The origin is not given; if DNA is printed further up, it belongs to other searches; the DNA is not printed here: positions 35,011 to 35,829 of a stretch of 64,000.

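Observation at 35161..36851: XRE-HTH/ImmA-IrrE metallopeptidase fused gene coupled to a DUF4411 PIN-like protein, directly downstream of dnaG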

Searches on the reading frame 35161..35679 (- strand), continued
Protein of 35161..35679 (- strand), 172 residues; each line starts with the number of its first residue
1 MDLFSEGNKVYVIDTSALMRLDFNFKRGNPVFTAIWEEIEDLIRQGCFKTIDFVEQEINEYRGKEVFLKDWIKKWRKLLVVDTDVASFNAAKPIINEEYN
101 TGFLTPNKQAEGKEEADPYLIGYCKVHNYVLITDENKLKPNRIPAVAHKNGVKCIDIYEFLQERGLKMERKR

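Call 56: search_protein_families(library=pfam, proteins=[L011:4463-4846:+, L007:4466-4849:+, L001:4060-4467:+], max_evalue=5)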
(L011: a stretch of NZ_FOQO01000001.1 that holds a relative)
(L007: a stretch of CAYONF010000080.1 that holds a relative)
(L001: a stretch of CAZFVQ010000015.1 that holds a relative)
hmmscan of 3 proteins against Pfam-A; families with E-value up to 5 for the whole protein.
L011:4463-4846:+ (127 aa): 0 families

L007:4466-4849:+ (127 aa): 0 families

L001:4060-4467:+ (135 aa): 2 families
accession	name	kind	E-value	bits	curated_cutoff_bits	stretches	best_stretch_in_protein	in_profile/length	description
PF01381.28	HTH_3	-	0.042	14.3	23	1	84-109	13-38/55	Helix-turn-helix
PF13560.12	HTH_31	-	0.3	11.9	27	1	86-115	20-50/64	Helix-turn-helix domain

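Call 57: search_protein_families(library=pfam, alignment_id=A7, max_evalue=0.00001)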
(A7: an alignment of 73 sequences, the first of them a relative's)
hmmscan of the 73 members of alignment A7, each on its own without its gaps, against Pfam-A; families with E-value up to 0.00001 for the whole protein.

A. member 1, L002:6523-6813:+ (96 aa): 1 family
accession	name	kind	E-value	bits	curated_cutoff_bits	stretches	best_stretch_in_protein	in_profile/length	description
PF18135.7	Type_ISP_C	-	7.6e-16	58.6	25.9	1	14-64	293-342/342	Type ISP C-terminal specificity domain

B. families by the number of members that match (of 73 scanned): 94 families (the first 25 are shown)
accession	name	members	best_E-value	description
PF01055.32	Glyco_hydro_31_2nd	2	1.6e-100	Glycosyl hydrolases family 31 TIM-barrel domain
PF07669.17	Eco57I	2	8.5e-45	Eco57I restriction-modification methylase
PF05193.26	Peptidase_M16_C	2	1.4e-33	Peptidase M16 inactive domain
PF21365.3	Glyco_hydro_31_3rd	2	7.8e-30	Glycosyl hydrolase family 31 C-terminal domain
PF17137.9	DUF5110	2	2.9e-24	Domain of unknown function (DUF5110)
PF13802.12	Gal_mutarotas_2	2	8.2e-18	Glycosyl hydrolase 31 N-terminal galactose mutarotase-like domain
PF20473.4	MmeI_Mtase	2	7.5e-16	MmeI, DNA-methyltransferase domain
PF18962.6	Por_Secre_tail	2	1.2e-09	Secretion system C-terminal sorting domain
PF12950.13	TaqI_C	2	1.5e-09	TaqI-like C-terminal specificity domain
PF07691.17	PA14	2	3.1e-09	PA14 domain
PF12867.12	DinB_2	2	8.2e-08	DinB superfamily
PF18911.6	PKD_4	1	1.3e-225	PKD domain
PF13651.11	EcoRI_methylase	1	1.4e-132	Adenine-specific methyltransferase EcoRI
PF00801.26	PKD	1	4.2e-120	PKD domain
PF00108.29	Thiolase_N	1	8.1e-100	Thiolase, N-terminal domain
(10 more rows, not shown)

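Call 60: search_solved_structures(query=A1, max_evalue=0.01, show_alignments=1)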
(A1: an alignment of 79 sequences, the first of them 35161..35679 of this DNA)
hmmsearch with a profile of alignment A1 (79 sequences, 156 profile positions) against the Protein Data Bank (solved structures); distinct sequences matched with E-value up to 0.01: 3.
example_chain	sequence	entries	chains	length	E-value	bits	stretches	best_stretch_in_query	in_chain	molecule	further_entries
9vzy_D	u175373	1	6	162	1.8e-40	141.5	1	5-156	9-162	DUF4411 family protein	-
9vzz_A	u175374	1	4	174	2.6e-38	134.5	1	6-156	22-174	DUF4411 family protein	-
3zvk_A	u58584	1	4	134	0.0032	20.5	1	16-133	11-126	TOXIN OF TOXIN-ANTITOXIN SYSTEM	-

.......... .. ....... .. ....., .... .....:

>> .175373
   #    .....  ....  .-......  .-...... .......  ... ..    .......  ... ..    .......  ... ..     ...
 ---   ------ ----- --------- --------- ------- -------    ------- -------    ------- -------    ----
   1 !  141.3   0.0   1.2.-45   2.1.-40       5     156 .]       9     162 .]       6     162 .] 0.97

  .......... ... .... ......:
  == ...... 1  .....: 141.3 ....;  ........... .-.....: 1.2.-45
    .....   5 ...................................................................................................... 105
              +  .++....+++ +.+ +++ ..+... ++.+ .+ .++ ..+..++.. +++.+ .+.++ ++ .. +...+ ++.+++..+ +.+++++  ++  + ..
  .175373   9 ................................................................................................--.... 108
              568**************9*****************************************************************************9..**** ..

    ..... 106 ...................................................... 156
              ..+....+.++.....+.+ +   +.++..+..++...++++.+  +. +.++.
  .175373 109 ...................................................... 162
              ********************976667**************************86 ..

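Call 72: predict_structure(alignment_id=A9)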
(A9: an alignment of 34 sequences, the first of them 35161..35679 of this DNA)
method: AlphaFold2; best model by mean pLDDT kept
length: 172 residues; sequences in the alignment: 34
mean_pLDDT: 80.8   pTM: 0.78
mean pLDDT of the five models: 80.8, 56.4, 54.3, 52.7, 49.8
residues with pLDDT >= 90: 46; 70-90: 95; 50-70: 24; < 50: 7
segments of 3 or more residues with pLDDT < 50: 1-6
pLDDT, mean of each block of 10 residues (from residue 1): 54 88 78 87 89 74 74 89 88 85 68 73 93 83 89 91 75 50
secondary structure, 60 per line:
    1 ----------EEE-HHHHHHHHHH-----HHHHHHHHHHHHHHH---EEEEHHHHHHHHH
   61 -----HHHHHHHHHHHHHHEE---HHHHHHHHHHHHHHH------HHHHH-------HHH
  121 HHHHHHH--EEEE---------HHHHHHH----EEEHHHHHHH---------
elements in order: E11-13 H15-24 H30-44 E48-51 H52-60 H66-79 H85-99 H106-110 H118-127 E130-133 H143-149 E154-156 H157-163

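Call 75: fold_search(model_id=the predicted structure, library=pdb)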
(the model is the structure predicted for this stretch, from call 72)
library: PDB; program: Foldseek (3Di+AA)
matches with E <= 10: 808; with E <= 0.001: 14
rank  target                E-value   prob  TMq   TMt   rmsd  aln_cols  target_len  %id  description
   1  3h87_A                6.0e-06  1.00  0.57  0.70   4.4       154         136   14  Rv0301 Rv0300 Toxin Antitoxin Complex from Mycobacterium tuberculosis (released 2009-05-05)
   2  3h87_B                1.9e-05  1.00  0.58  0.70   4.0       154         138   14  Rv0301 Rv0300 Toxin Antitoxin Complex from Mycobacterium tuberculosis (released 2009-05-05)
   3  1y82_B                8.0e-05  1.00  0.55  0.63   4.7       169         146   15  Conserved hypothetical protein Pfu-367848-001 from Pyrococcus furiosus (released 2005-01-25)
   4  5sv2                  1.2e-04  1.00  0.52  0.63   4.8       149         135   15  Toxin VapC21 from Mycobacterium tuberculosis (released 2016-09-14)
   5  1y82_D                2.2e-04  1.00  0.54  0.64   4.5       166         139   15  Conserved hypothetical protein Pfu-367848-001 from Pyrococcus furiosus (released 2005-01-25)
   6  3tnd_A                2.5e-04  1.00  0.52  0.65   4.4       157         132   12  Crystal structure of Shigella flexneri VapBC toxin-antitoxin complex (released 2011-11-02)
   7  6a7v_G                4.7e-04  1.00  0.53  0.64   5.0       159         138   13  Crystal structure of Mycobacterium tuberculosis VapBC11 toxin-antitoxin complex (released 2018-10-10)
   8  9h6a_A                5.3e-04  1.00  0.52  0.66   5.2       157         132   13  Crystal structure of the E. coli F-plasmid VapBC toxin-antitoxin complex (released 2024-12-18)
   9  6a7v_A                5.3e-04  1.00  0.51  0.62   5.2       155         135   13  Crystal structure of Mycobacterium tuberculosis VapBC11 toxin-antitoxin complex (released 2018-10-10)
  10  1v96_A                5.3e-04  1.00  0.54  0.62   5.6       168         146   12  Crystal structure of hypothetical protein of unknown function from pyrococcus horikoshii OT3 (released 2005-02-01)
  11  5h4g_A                5.6e-04  1.00  0.58  0.67   4.5       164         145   12  Structure of PIN-domain protein (VapC4 toxin) from Pyrococcus horikoshii determined at 1.77 A resolution (released 2016-11-23)
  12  6a7v_C                6.0e-04  1.00  0.53  0.64   5.0       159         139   14  Crystal structure of Mycobacterium tuberculosis VapBC11 toxin-antitoxin complex (released 2018-10-10)
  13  5ecw_B                8.8e-04  1.00  0.44  0.59   9.1       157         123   14  Structure of the Shigella flexneri VapC mutant D7A (released 2016-02-17)
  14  6sd6_D                9.3e-04  1.00  0.53  0.66   4.2       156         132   13  Structure of VapBC from Shigella sonnei (released 2020-08-26)
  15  6ifc_A                1.2e-03  1.00  0.52  0.65   4.2       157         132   13  Crystal structure of VapBC from Salmonella typhimurium (released 2020-01-29)
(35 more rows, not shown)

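Call 78: get_annotated_region(hit=H2, flank=4000)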
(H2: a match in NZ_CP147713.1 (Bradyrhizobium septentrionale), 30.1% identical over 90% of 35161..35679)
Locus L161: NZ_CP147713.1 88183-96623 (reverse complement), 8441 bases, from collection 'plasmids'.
description: Bradyrhizobium septentrionale strain 5S5 plasmid pBs5S5a, complete sequence
organism: Bradyrhizobium septentrionale (NCBI taxid 1404411)
taxonomy: Bacteria; Pseudomonadota; Alphaproteobacteria; Hyphomicrobiales; Nitrobacteraceae; Bradyrhizobium; Bradyrhizobium septentrionale
host: -; source: Glycine max,cell culture,Root nodule from soybean plant inoculated with root zone soil from Apios americana; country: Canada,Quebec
typing (MOB-suite, as given by PLSDB): conjugative; replicon rep_cluster_506; relaxase MOBP; mating-pair formation MPF_T
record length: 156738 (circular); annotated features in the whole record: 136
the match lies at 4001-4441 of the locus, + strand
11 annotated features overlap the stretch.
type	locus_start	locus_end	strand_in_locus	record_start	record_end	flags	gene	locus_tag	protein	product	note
CDS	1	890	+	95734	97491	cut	-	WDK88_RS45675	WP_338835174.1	SIR2 family protein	-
CDS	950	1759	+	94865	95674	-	-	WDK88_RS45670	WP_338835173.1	hypothetical protein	-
CDS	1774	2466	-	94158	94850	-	-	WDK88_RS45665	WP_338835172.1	helix-turn-helix transcriptional regulator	-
CDS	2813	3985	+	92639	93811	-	-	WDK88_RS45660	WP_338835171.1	XRE family transcriptional regulator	-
CDS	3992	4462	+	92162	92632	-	-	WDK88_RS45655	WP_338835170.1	DUF4411 family protein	-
CDS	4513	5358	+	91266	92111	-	-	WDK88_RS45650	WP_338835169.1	hypothetical protein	-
CDS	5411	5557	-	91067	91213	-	-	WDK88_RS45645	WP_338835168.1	WGR domain-containing protein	-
CDS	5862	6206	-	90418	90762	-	-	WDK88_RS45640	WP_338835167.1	recombinase family protein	GO:0006310 - DNA recombination [Evidence IEA]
CDS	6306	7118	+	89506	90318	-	-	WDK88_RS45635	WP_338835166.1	hypothetical protein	-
CDS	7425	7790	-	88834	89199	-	-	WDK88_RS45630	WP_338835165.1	hypothetical protein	-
CDS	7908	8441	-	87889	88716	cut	-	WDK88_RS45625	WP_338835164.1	HNH endonuclease signature motif containing protein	-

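Call 81: search_protein_families(library=padloc, proteins=[L011:4463-4846:+, L007:4466-4849:+, L161:2813-3985:+, L161:3992-4462:+], max_evalue=0.1)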
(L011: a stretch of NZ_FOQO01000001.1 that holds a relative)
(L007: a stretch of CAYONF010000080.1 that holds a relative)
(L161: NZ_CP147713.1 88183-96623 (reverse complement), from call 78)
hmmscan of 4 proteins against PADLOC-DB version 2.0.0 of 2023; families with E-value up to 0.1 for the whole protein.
L011:4463-4846:+ (127 aa): 0 families

L007:4466-4849:+ (127 aa): 0 families

L161:2813-3985:+ (390 aa): 18 families
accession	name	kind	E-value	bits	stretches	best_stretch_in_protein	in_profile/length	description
PDLC03949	RmrA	-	3e-15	54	1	9-328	2-291/363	-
PDLC04141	capP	-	3.2e-12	44.5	1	167-306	25-157/242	capP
PDLC03952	RmrA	-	1.7e-11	41.6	1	6-304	19-304/395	-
PDLC03947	RmrA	-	5.2e-11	40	1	7-268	9-264/383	-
PDLC03943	RmrA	-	1.2e-09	35.7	1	14-327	7-297/370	-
PDLC03955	RmrA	-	1.1e-08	32.7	1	5-312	16-300/371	-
PDLC03948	RmrA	-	3.8e-08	30.6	1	12-312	11-299/397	-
PDLC03954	RmrA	-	1.1e-07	29.2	1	9-268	10-264/380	-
PDLC03945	RmrA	-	4.3e-07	27.4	1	193-308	190-299/394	-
PDLC03944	RmrA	-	6.8e-07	26.7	2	193-311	182-292/384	-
PDLC03951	RmrA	-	8e-07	26.3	1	10-308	9-291/400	-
PDLC03953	RmrA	-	1.2e-06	26.1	1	16-349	12-327/373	-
PDLC02926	HTH_VI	-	5.4e-05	21.4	1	17-70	9-62/92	-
PDLC03982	PD-Lambda-2_B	-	7e-05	20.3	1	169-270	247-350/402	-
PDLC03946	RmrA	-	0.00017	18.4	1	189-318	169-283/357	-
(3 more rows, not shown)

L161:3992-4462:+ (156 aa): 0 families

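Call 89: search_solved_structures(query=A8, max_evalue=1)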
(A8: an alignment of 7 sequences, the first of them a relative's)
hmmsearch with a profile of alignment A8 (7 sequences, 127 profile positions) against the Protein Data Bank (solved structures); distinct sequences matched with E-value up to 1: 0.

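Call 90: search_protein_families(library=ncbifam, proteins=[L011:4463-4846:+, L007:4466-4849:+, L001:3860-4045:+, L001:4060-4467:+], max_evalue=1)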
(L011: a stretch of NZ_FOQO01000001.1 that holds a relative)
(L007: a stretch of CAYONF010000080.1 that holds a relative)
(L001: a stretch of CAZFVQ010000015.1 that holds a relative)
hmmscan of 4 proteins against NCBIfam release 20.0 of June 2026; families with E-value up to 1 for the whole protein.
L011:4463-4846:+ (127 aa): 0 families

L007:4466-4849:+ (127 aa): 0 families

L001:3860-4045:+ (61 aa): 1 family
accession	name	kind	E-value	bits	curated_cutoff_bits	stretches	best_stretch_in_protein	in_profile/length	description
NF001417.0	PRK00292.1-4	equivalog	0.19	10.3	468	1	9-45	156-192/342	glucokinase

L001:4060-4467:+ (135 aa): 0 families

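Call 91: find_homologous_proteins(query=A8)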
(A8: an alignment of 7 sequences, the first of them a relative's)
Query A8 (7 sequences) (127 aa, profile of the alignment): 134 proteins with E <= 0.001 among 575 candidates; the best 120 are listed.
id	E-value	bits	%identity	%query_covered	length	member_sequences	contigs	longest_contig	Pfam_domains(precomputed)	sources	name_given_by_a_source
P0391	1.9e-74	266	87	100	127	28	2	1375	-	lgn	-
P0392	4.9e-72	258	76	100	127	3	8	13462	-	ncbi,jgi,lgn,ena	-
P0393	8.0e-72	257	84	100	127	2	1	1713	-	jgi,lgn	jgi:hypothetical protein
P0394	1.3e-71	257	83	100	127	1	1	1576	-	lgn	-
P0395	1.1e-70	254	80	100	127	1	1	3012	-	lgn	-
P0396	1.4e-70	253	83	100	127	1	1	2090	-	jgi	-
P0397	1.7e-70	253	84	100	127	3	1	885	-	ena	-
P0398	2.1e-70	253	80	100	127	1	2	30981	-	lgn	-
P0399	9.7e-70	251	79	100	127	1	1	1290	-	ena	-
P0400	1.2e-69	250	82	100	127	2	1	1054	-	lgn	-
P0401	3.4e-69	249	70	100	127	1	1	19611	-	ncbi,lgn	-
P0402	3.8e-69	249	95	100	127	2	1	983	-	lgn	-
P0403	2.4e-68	246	80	100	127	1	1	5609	-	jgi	jgi:hypothetical protein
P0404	3.8e-68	245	80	100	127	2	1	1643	-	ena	-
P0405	4.9e-68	245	83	98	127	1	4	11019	-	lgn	-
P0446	1.3e-51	192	63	97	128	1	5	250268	-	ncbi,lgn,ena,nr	ncbi:MAG: hypothetical protein JNL65_08175 [Saprospiraceae bacterium]|nr:hypothetical protein [Sapro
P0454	4.3e-49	184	63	98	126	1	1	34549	-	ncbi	ncbi:hypothetical protein [Sphingobacterium spiritivorum]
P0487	4.0e-35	139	58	94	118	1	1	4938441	-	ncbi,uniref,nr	ncbi:hypothetical protein [Chondrinema litorale]|uniref:hypothetical protein n=1 Tax=Chondrinema lit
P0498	7.8e-33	131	52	95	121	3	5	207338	-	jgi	-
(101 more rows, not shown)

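Call 92: find_encoding_contigs(protein=P0487, flank=4000, max_places=2)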
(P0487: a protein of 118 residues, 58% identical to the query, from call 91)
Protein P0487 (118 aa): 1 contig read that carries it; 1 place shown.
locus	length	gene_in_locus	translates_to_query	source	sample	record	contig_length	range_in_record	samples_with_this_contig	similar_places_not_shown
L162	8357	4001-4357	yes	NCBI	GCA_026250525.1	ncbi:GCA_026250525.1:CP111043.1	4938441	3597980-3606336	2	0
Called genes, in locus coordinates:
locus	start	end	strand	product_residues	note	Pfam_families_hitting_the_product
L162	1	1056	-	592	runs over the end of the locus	-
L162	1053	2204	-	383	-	-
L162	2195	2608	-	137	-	-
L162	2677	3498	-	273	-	-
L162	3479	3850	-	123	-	-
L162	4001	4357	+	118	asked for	-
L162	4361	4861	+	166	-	PF03167:UDG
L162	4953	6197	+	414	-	PF01555:N6_N4_Mtase (faint), PF01170:UPF0020 (faint)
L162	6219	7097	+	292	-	-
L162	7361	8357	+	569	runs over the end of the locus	PF03235:GmrSD_N, PF07510:GmrSD_C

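Call 93: find_encoding_contigs(protein=P0454, flank=4000, max_places=2)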
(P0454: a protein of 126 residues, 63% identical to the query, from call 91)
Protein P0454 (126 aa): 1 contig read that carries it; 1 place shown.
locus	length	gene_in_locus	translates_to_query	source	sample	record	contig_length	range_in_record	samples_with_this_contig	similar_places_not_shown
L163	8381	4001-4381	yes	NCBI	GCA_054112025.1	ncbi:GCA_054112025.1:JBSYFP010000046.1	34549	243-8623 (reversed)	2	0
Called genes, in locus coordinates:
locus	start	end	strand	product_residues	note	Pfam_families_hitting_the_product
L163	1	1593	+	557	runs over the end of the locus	PF20779:MACPF_D2, PF20785:MACPF_D3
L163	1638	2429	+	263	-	-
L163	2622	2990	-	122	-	PF08845:SymE_toxin (weak)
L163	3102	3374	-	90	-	PF08845:SymE_toxin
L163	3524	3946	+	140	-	-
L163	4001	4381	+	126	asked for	-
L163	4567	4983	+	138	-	PF03852:Vsr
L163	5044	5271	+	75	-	PF13560:HTH_31, PF12844:HTH_19, PF01381:HTH_3, PF13443:HTH_26 (weak)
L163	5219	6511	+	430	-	PF00145:DNA_methylase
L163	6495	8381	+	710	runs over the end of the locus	PF13589:HATPase_c_3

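Call 94: find_encoding_contigs(protein=P0446, flank=4000, max_places=2)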
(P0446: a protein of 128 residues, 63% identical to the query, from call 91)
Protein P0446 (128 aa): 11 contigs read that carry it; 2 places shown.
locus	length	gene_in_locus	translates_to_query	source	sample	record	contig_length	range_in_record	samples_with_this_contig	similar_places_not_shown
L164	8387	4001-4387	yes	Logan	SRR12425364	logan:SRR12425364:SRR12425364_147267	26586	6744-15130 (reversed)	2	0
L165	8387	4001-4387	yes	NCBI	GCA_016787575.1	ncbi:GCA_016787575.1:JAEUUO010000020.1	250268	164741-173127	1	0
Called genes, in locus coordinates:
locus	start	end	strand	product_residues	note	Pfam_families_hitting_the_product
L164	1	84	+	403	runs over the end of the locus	PF17293:Arm-DNA-bind_5, PF13102:Phage_int_SAM_5, PF00589:Phage_integrase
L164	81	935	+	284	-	-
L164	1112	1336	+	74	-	PF12728:HTH_17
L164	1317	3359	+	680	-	PF08800:BT4734-like_N, PF08708:PriCT_1 (weak), PF13481:AAA_25 (weak)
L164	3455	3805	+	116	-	-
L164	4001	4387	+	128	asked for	-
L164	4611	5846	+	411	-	-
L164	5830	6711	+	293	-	PF02086:MethyltransfD12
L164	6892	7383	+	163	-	-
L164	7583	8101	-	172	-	PF04002:RadC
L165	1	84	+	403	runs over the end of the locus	PF17293:Arm-DNA-bind_5, PF13102:Phage_int_SAM_5, PF00589:Phage_integrase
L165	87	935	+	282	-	-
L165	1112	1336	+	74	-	PF12728:HTH_17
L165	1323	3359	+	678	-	PF08800:BT4734-like_N, PF08708:PriCT_1 (weak), PF13481:AAA_25 (weak)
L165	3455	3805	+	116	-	-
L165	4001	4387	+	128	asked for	-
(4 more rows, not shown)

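Call 95: find_encoding_contigs(protein=P0498, flank=4000, max_places=2)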
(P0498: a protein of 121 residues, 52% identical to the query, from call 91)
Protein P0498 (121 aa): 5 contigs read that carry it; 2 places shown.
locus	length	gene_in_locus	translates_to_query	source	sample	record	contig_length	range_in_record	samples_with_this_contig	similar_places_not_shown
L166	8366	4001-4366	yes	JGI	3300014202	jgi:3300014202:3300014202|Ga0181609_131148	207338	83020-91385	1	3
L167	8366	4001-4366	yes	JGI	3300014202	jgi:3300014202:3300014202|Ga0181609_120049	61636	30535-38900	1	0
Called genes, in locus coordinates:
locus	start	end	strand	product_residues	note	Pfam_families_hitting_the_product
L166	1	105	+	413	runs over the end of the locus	PF04932:Wzy_C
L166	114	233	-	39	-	-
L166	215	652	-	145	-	-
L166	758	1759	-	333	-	-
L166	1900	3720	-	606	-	PF02771:Acyl-CoA_dh_N, PF02770:Acyl-CoA_dh_M, PF00441:Acyl-CoA_dh_1, PF08028:Acyl-CoA_dh_2, PF22924:ACOX_C_alpha1, PF21263:Acyl-CoA-dh_C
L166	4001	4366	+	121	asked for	-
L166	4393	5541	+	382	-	PF01381:HTH_3 (faint), PF06114:Peptidase_M78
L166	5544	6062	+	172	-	PF14367:DUF4411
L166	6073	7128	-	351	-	PF01381:HTH_3, PF12844:HTH_19 (weak), PF06114:Peptidase_M78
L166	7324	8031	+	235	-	PF04294:VanW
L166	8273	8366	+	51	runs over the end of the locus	PF18919:DUF5670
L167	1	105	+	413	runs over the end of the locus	PF04932:Wzy_C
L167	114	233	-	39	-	-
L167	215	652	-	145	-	-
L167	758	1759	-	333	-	-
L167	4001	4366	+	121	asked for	-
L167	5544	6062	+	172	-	PF14367:DUF4411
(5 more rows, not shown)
